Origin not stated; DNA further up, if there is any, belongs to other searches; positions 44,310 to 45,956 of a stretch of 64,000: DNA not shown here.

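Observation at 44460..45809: HMG-CoA-reductase-fold protein with the catalytic machinery replaced and a Zn-ribbon inserted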

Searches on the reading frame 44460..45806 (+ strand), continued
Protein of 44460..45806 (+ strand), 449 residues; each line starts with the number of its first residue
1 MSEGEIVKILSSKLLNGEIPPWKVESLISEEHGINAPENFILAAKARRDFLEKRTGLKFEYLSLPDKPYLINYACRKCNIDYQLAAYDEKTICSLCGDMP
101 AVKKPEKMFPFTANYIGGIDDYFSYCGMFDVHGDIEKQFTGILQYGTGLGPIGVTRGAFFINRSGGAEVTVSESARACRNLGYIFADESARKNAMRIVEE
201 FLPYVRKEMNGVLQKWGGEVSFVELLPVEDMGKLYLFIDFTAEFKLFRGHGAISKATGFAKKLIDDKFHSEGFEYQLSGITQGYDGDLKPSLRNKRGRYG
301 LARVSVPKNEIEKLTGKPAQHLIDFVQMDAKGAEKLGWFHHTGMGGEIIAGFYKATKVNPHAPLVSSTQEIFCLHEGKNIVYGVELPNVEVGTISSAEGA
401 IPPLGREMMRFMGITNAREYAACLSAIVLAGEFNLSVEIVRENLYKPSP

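Call 31: search_protein_families(library=ncbifam, proteins=[L009:4326-5567:+, L009:5571-6545:-, L009:596-1717:+, L009:1705-2568:+, L009:2571-2822:+, L009:6796-8145:+, L009:8132-8923:+], max_evalue=0.001)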
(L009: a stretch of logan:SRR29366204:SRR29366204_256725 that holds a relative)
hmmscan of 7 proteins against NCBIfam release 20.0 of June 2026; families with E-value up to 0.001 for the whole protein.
L009:4326-5567:+ (414 aa): 3 families
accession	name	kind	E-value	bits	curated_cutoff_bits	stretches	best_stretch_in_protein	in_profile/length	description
TIGR00533.1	HMG_CoA_R_NADP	equivalog_domain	1e-125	419.9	441.8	1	1-413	1-402/402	hydroxymethylglutaryl-CoA reductase (NADPH)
TIGR00920.1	2A060605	subfamily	1.5e-95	321.1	778.35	1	3-411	462-867/887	hydroxymethylglutaryl-CoA reductase (NADPH)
TIGR00532.1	HMG_CoA_R_NAD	equivalog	1.2e-07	31.4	259.95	1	59-229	61-231/395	hydroxymethylglutaryl-CoA reductase, degradative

L009:5571-6545:- (324 aa): 12 families
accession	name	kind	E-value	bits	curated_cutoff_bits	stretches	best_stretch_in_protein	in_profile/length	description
TIGR01240.1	mevDPdecarb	equivalog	9.2e-90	300.7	171.35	1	5-298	3-300/305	diphosphomevalonate decarboxylase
NF040704.1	IPP_alt_MvaD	equivalog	2e-63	214.4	475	1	2-320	1-317/323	phosphomevalonate decarboxylase MvaD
NF040847.1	mev_decarb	equivalog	7.2e-19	68.2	560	1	5-296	38-327/350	bisphosphomevalonate decarboxylase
TIGR01920.1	Shik_kin_archae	equivalog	7.3e-11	41.9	126.85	1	39-137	23-121/266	shikimate kinase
NF040848.1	mev_kinase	equivalog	3.6e-09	36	440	1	65-305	70-308/323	mevalonate-3-kinase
NF003006.0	PRK03817.1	equivalog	4.1e-07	29.3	443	1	11-133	10-135/352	galactokinase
TIGR00549.1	mevalon_kin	equivalog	3.2e-06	26.8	163.05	1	32-132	20-127/276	mevalonate kinase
NF011205.0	PRK14611.1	equivalog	4.9e-05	22.9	364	1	59-145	56-140/275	4-(cytidine 5'-diphospho)-2-C-methyl-D-erythritol kinase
TIGR00191.1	thrB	equivalog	0.00019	20.4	168.25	1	50-131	46-126/304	homoserine kinase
NF003216.0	PRK04181.1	equivalog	0.00033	20.5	191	1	37-131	34-132/257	4-(cytidine 5'-diphospho)-2-C-methyl-D-erythritol kinase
NF003036.0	PRK03926.1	equivalog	0.00053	19.2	403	1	38-131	30-121/302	mevalonate kinase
NF002288.1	PRK01212.1-4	equivalog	0.00057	19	194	0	54-139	47-130/303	homoserine kinase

L009:596-1717:+ (373 aa): 6 families
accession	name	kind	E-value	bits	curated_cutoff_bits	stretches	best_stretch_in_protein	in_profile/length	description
TIGR01016.1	sucCoAbeta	subfamily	2.2e-108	362.7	375.55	1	2-366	1-385/386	succinate-CoA ligase subunit beta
NF001913.0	PRK00696.1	equivalog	1.2e-102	343.9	370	1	2-367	1-386/388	ADP-forming succinate--CoA ligase subunit beta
NF010647.0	PRK14046.1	equivalog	1.9e-78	264.3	604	1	3-368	2-387/392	malate--CoA ligase subunit beta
TIGR00877.1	purD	equivalog_domain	1.2e-05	24.4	288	1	9-103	108-203/425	phosphoribosylamine--glycine ligase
TIGR02068.2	cya_phycin_syn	equivalog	3.8e-05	21.9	850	1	8-88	216-306/862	cyanophycin synthetase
NF010623.0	PRK14016.1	subfamily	9.9e-05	20.6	877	1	9-64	218-278/871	cyanophycin synthetase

L009:1705-2568:+ (287 aa): 6 families
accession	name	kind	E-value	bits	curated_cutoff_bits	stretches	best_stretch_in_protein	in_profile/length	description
TIGR01019.1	sucCoAalpha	subfamily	5.3e-117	390.3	353.2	1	3-286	1-282/286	succinate--CoA ligase subunit alpha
NF004230.0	PRK05678.1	equivalog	8.4e-116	386.2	336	1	1-286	1-284/291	succinate--CoA ligase subunit alpha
TIGR02717.1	AcCoA-syn-alpha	equivalog_domain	1.9e-23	82.9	567.15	1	43-286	44-284/447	acetate--CoA ligase alpha subunit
NF045494.1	AcCoALig_Archglob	equivalog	4.4e-12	45.2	1200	1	39-284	259-496/665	acetate--CoA ligase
NF004760.0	PRK06091.1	subfamily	4.6e-10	38.6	433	1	56-242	107-292/555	acyl-CoA synthetase FdrA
NF003994.0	PRK05472.2-3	equivalog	0.0007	19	130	0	8-91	86-174/217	redox-sensing transcriptional repressor Rex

L009:2571-2822:+ (83 aa): 2 families
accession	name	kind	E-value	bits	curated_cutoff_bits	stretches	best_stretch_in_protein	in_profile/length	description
NF033788.1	HTH_metalloreg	subfamily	0.00029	20.6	55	1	21-83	6-68/77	metalloregulator ArsR/SmtB family transcription factor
TIGR01884.1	cas_HTH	subfamily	0.00096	18.6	60.2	1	26-73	142-189/202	CRISPR-associated CARF protein Csa3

L009:6796-8145:+ (449 aa): 67 families (the best 25 are shown)
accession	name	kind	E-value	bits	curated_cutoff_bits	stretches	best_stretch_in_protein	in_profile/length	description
TIGR04463.1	rSAM_vs_C_rich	equivalog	2.9e-56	191.1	525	1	7-409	2-396/438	TIGR04463 family radical SAM/SPASM RiPP maturase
NF038107.1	rSAM_NF038107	equivalog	2.9e-51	174.6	600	1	1-439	1-432/444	Cys-every-fifth radical SAM/SPASM peptide maturase CefB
TIGR04334.1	rSAM_Clo7bot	equivalog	2.1e-39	135.4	600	1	3-411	2-409/440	radical SAM/SPASM domain Clo7bot peptide maturase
NF047865.1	rSAM_PapB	equivalog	9.7e-38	130.2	340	1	93-419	10-328/330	PapB family radical SAM/SPASM ranthipeptide maturase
TIGR04280.1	geopep_mat_rSAM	hypoth_equivalog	8.5e-36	123.8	400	1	1-273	1-270/428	geopeptide radical SAM maturase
NF041298.1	rSAM_mat_DynA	equivalog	6.7e-31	107.5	450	1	89-426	4-342/356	dynobactin maturation radical SAM/SPASM protein DynA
NF052473.1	rSAM_FlmE_OhkG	exception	6.9e-31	107.5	500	1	3-404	3-424/481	FlmE/OhkG family radical SAM/SPASM peptide maturase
TIGR03974.1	rSAM_six_Cys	equivalog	1.4e-30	106.6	425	2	10-234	4-246/451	thioether cross-link-forming SCIFF peptide maturase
NF040492.1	not_ScfB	exception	1e-25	90.6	855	1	39-417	38-425/450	ScfB-related radical SAM/SPASM orphan maturase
TIGR04064.1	rSAM_nif11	equivalog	3e-23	82.3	518.7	2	10-235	7-227/459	nif11-like peptide radical SAM maturase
NF041707.1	rSAM_YhhB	equivalog_domain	8.1e-23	80.9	445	1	96-235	12-155/369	cyclophane-forming radical SAM/SPASM peptide maturase YhhB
TIGR04068.1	rSAM_ocin_clost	equivalog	3.2e-22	79.1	500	1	9-237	4-237/462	Cys-rich peptide radical SAM maturase CcpM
TIGR04347.1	pseudo_SAM_Halo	equivalog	2.5e-20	73.1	525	1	63-272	9-211/390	TIGR04347 family pseudo-SAM/SPASM protein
TIGR03942.1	sulfatase_rSAM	equivalog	1.2e-19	70.6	349.45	1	94-408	9-325/363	anaerobic sulfatase maturase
TIGR04054.1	rSAM_NirJ1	equivalog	1.3e-19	70.1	650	1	91-273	41-210/387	putative heme d1 biosynthesis radical SAM protein NirJ1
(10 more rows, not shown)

L009:8132-8923:+ (263 aa): 50 families (the best 25 are shown)
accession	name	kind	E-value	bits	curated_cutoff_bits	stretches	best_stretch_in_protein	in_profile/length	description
NF045667.1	MTase_DVU1556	equivalog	2.4e-15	56.6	155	1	28-125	15-110/213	DVU_1556 family methyltransferase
TIGR02752.1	MenG_heptapren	equivalog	7.6e-15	55.1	419.85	1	15-198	29-219/231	demethylmenaquinone methyltransferase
NF001243.0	PRK00216.1-4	equivalog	9e-15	54.6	235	1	15-198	31-221/237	demethylmenaquinone methyltransferase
TIGR01934.1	MenG_MenH_UbiE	subfamily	2.4e-14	53.2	158.35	1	18-127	26-134/223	ubiquinone/menaquinone biosynthesis methyltransferase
NF041537.1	ArsM_AhpD_UU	exception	4e-13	48.9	510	1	33-125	74-171/345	arsenite methyltransferase/AhpD domain selenoprotein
NF001244.0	PRK00216.1-5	equivalog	6e-13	48.6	216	1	18-125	35-144/236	bifunctional demethylmenaquinone methyltransferase/2-methoxy-6-polyprenyl-1,4-benzoquinol methylase UbiE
NF043040.1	corrin_prot_MT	hypoth_equivalog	7.5e-13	48.4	180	1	35-120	41-131/216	corrinoid protein-associated methyltransferase CpaM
TIGR02072.1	BioC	equivalog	9.9e-13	48.4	184.95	1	34-127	33-125/244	malonyl-ACP O-methyltransferase BioC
NF047649.1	MTase_UXPK_star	exception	1.4e-12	47.3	460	1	32-125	74-172/283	methyltransferase/UXPK-star double selenoprotein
NF004452.0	PRK05785.1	equivalog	1.5e-12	47.5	207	1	17-133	35-144/228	hypothetical protein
NF041536.1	ArsM_DUF2284_UU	exception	3.9e-12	45.2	575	1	32-125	73-171/459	arsenite methyltransferase/DUF2284 domain selenoprotein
NF008823.0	PRK11873.1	subfamily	1.8e-10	40.8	263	1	30-125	72-172/272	arsenite methyltransferase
NF001241.0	PRK00216.1-2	equivalog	2.5e-10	40.4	327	1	11-126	31-139/231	demethylmenaquinone methyltransferase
NF001240.0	PRK00216.1-1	equivalog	3.3e-10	39.5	378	1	32-126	60-160/251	bifunctional demethylmenaquinone methyltransferase/2-methoxy-6-polyprenyl-1,4-benzoquinol methylase UbiE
NF052510.1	methyltran_MpqE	exception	4.1e-10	39.5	335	1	30-125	41-142/234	methyl-plastoquinone biosynthesis methyltransferase MpqE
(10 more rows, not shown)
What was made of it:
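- The SucC-like subunit scores just below the NCBIfam succinyl-CoA-synthetase cut-offs: 362.7 vs 375.55 (call 31).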

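Call 37: find_encoding_contigs(protein=P0059, flank=10000, max_places=1)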
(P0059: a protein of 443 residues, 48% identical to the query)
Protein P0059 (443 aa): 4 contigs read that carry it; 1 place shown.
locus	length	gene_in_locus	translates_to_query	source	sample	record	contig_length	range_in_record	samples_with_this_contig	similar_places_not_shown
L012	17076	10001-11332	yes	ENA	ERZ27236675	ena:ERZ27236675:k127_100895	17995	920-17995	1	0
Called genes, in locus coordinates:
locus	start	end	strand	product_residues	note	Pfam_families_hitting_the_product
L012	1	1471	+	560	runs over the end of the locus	PF00749:tRNA-synt_1c, PF03950:tRNA-synt_1c_C, PF20974:tRNA-synt_1c_C2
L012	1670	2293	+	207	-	-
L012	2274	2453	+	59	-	PF01361:Tautomerase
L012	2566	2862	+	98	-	-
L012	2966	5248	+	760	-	PF08126:Propeptide_C25 (faint), PF01364:Peptidase_C25, PF13860:FlgD_ig (faint), PF18962:Por_Secre_tail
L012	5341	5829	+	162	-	PF13424:TPR_12 (faint), PF13176:TPR_7 (faint), PF13431:TPR_17 (faint), PF00515:TPR_1 (faint), PF07719:TPR_2 (faint), PF13174:TPR_6 (faint), PF13432:TPR_16 (weak), PF14559:TPR_19 (weak), +4 more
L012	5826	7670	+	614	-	PF10034:Dpy19 (weak)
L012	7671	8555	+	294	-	PF01040:UbiA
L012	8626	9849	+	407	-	PF00079:Serpin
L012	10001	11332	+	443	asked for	PF00368:HMG-CoA_red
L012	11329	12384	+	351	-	PF01103:Omp85 (weak)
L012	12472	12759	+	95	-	PF00589:Phage_integrase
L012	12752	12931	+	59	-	-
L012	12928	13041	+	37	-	-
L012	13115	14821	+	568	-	-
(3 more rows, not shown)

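Call 38: find_related_loci(query=A1, collection=genome_contigs, flank=10000)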
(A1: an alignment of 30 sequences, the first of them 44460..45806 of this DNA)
Query A1 (449 aa) in genome_contigs; peptide patterns used: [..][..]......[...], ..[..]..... (x = any residue, [..] = any of these).
131 stretches matched a pattern; 97 encode a relative of the query (tblastn E <= 1e-3); the best 80 are kept; 80 distinct loci.
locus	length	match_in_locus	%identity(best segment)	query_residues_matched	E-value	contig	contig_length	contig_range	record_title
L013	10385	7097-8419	68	6-446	0e+0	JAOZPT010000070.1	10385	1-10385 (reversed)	MAG: Candidatus Zixiibacteriota bacterium isolate GMC4.metabat2.266 GMC4_9445_length_10385_cov_9.884705, whole genome sh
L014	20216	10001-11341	66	1-446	0e+0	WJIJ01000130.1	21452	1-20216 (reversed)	MAG: Candidatus Zixiibacteriota bacterium isolate Bin_366 k141_1787024, whole genome shotgun sequence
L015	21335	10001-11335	66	2-446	0e+0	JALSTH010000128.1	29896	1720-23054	MAG: Candidatus Zixiibacteriota bacterium isolate 356-308_metabat2_scaf2bin.092 356-308_scaffold_824_c1, whole genome sh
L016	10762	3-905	88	149-449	0e+0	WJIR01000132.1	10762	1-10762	MAG: Candidatus Zixiibacteriota bacterium isolate Bin_336 k141_1899465, whole genome shotgun sequence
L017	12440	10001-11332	51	5-446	8e-151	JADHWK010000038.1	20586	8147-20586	MAG: candidate division KSB1 bacterium isolate BS750m-G25 BS-750m-C3846, whole genome shotgun sequence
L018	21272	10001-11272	54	17-442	1e-147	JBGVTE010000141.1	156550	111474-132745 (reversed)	MAG: Candidatus Aminicenantaceae bacterium isolate S_218_B4 k127_544568, whole genome shotgun sequence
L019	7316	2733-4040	51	14-447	4e-147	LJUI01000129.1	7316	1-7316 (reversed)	MAG: candidate division TA06 bacterium SM23_40 WORSMTZ_31533, whole genome shotgun sequence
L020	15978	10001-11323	50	3-445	2e-142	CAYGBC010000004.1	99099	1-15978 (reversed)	MAG TPA_asm: uncultured Eubacteriales bacterium isolate ERP108616_co1_418 genome assembly, contig: k119_609612, whole ge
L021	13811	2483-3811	50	2-446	7e-141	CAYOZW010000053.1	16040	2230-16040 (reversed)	MAG TPA_asm: uncultured Eubacteriales bacterium isolate binchicken_co81_511 genome assembly, contig: NODE_5310_length_16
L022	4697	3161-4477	50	5-445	3e-140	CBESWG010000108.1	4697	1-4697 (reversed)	MAG TPA_asm: uncultured bacterium isolate SRR7614714_metabat2_22 genome assembly, contig: ERZ25083850.7208, whole genome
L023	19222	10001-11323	50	3-445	7e-137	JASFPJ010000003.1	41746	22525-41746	MAG: Candidatus Aminicenantes bacterium isolate D0819M58metaG_Bin_295 D0819M58metaG_FD_scaffold_28_c1, whole genome shot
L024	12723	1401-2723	50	3-445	1e-136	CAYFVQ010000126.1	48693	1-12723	MAG TPA_asm: uncultured Eubacteriales bacterium isolate ERP108616_co1_206 genome assembly, contig: k119_1392158, whole g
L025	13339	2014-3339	49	3-446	3e-136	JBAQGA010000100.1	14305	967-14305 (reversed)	MAG: Candidatus Aminicenantales bacterium isolate MFD06995_ilm_asm_bin14 k127_146775, whole genome shotgun sequence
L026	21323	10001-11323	48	3-445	1e-134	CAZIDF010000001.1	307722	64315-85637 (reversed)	MAG TPA_asm: uncultured Eubacteriales bacterium isolate SRP185410_co2_332 genome assembly, contig: NODE_6_length_307722_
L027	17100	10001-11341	49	3-449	1e-133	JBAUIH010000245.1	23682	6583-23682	MAG: Candidatus Aminicenantales bacterium isolate MFD09513_ilm_asm_bin8 k127_119690, whole genome shotgun sequence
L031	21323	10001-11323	47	3-445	1e-132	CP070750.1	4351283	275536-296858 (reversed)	MAG: Candidatus Aminicenantes bacterium isolate bin34 chromosome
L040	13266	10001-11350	45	3-448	6e-126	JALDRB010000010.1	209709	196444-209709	MAG: Candidatus Scalindua sp. isolate RBC_AMX3 BC1.64.fa-10, whole genome shotgun sequence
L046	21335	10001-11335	43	5-445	4e-118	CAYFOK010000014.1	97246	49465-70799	MAG TPA_asm: uncultured Candidatus Scalindua sp. isolate ERP019367_co2_59 genome assembly, contig: NODE_238_length_97246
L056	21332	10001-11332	42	6-445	3e-115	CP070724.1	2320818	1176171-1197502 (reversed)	MAG: Thermoplasmatales archaeon isolate bin45 chromosome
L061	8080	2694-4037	42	1-445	3e-112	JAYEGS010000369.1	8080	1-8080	MAG: Pseudomonadota bacterium isolate MAG240 MAG240_369, whole genome shotgun sequence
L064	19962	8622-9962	42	1-445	9e-112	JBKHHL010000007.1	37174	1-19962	MAG: Desulfosudaceae bacterium isolate D1M07_14 NODE_312_length_37174_cov_8.432420, whole genome shotgun sequence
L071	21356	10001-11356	42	2-449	2e-110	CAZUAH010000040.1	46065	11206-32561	MAG TPA_asm: uncultured Pirellulaceae bacterium isolate SRP077602_co5_269 genome assembly, contig: NODE_3785_length_4606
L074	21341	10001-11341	43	1-445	1e-110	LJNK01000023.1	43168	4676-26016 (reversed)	MAG: Deltaproteobacteria bacterium SG8_13 WOR_8-12_431, whole genome shotgun sequence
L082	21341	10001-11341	41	1-445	9e-107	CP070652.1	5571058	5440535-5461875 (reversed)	MAG: Deltaproteobacteria bacterium isolate bin85 chromosome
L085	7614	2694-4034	41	1-445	2e-106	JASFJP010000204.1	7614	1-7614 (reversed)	MAG: Desulfobacterales bacterium isolate D0608U02metaG_Bin_613 D0608U02metaG_FD_scaffold_1517_c1, whole genome shotgun s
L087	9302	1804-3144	41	1-445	3e-106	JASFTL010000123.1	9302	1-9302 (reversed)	MAG: Desulfobacterales bacterium isolate D1103U20metaG_Bin_528 D1103U20metaG_FD_scaffold_1179_c1, whole genome shotgun s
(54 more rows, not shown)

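Call 41: search_protein_families(library=pfam, proteins=[L040:8709-9833:+, L040:7574-8725:+, L064:10027-10737:+, L026:18418-18807:+, L046:11549-11953:+], max_evalue=0.001)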
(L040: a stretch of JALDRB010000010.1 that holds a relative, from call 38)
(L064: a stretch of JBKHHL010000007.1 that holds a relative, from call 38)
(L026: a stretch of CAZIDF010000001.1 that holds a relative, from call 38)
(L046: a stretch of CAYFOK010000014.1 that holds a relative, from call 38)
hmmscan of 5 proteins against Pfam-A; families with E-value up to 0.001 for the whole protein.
L040:8709-9833:+ (374 aa): 5 families
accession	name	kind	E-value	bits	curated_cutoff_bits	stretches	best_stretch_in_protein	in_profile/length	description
PF02737.24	3HCDH_N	-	6.3e-59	199.3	22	1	102-275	1-179/180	3-hydroxyacyl-CoA dehydrogenase, NAD binding domain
PF00725.27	3HCDH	-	3.4e-32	111.3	22.1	1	278-374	1-97/97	3-hydroxyacyl-CoA dehydrogenase, C-terminal domain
PF02826.25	2-Hacid_dh_C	-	2.4e-06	27.5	25.1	1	88-146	24-88/178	D-isomer specific 2-hydroxyacid dehydrogenase, NAD binding domain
PF03446.21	NAD_binding_2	-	4.3e-06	27.3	21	1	102-211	1-94/161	NAD binding domain of 6-phosphogluconate dehydrogenase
PF03807.23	F420_oxidored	-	6.4e-06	27.1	21.6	1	102-155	1-56/94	NADP oxidoreductase coenzyme F420-dependent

L040:7574-8725:+ (383 aa): 4 families
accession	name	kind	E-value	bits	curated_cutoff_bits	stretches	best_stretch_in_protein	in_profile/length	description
PF22691.2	Thiolase_C_1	-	3.3e-46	157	28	1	239-381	4-144/144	Thiolase C-terminal domain-like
PF00108.29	Thiolase_N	-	5.9e-21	75.4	26.4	1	8-222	3-258/260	Thiolase, N-terminal domain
PF02803.24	Thiolase_C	-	5.8e-11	42.5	27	1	257-362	25-112/123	Thiolase, C-terminal domain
PF08545.16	ACP_syn_III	-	7.8e-05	22.9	24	0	83-123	4-46/80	3-Oxoacyl-[acyl-carrier-protein (ACP)] synthase III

L064:10027-10737:+ (236 aa): 8 families
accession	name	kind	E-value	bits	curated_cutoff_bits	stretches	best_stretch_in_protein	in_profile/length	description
PF01738.24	DLH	-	1.2e-26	94.1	21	1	19-233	2-216/217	Dienelactone hydrolase family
PF00326.27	Peptidase_S9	-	1.6e-10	41.3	22.6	1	160-224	143-206/213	Prolyl oligopeptidase family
PF20434.5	BD-FAE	-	2.8e-06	27.5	26.8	0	152-185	180-213/215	BD-FAE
PF08840.17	BAAT_C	-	6.1e-06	26.9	20.9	0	193-235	166-209/210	BAAT / Acyl-CoA thioester hydrolase C terminal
PF00561.26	Abhydrolase_1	-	1.3e-05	25.5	25.8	0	153-210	200-244/245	alpha/beta hydrolase fold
PF02230.22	Abhydrolase_2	-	2.5e-05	24.7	23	1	93-206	99-201/217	Phospholipase/Carboxylesterase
PF12146.15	Hydrolase_4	-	8.9e-05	22.3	27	0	162-209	192-237/239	Serine aminopeptidase, S33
PF03959.19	FSH1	-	0.00021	21.5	21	0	160-196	159-192/211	Serine hydrolase (FSH1)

L026:18418-18807:+ (129 aa): 0 families

L046:11549-11953:+ (134 aa): 1 family
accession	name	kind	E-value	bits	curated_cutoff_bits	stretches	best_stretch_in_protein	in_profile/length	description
PF00072.30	Response_reg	-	6.4e-23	81.5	30.2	1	14-124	1-110/111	Response regulator receiver domain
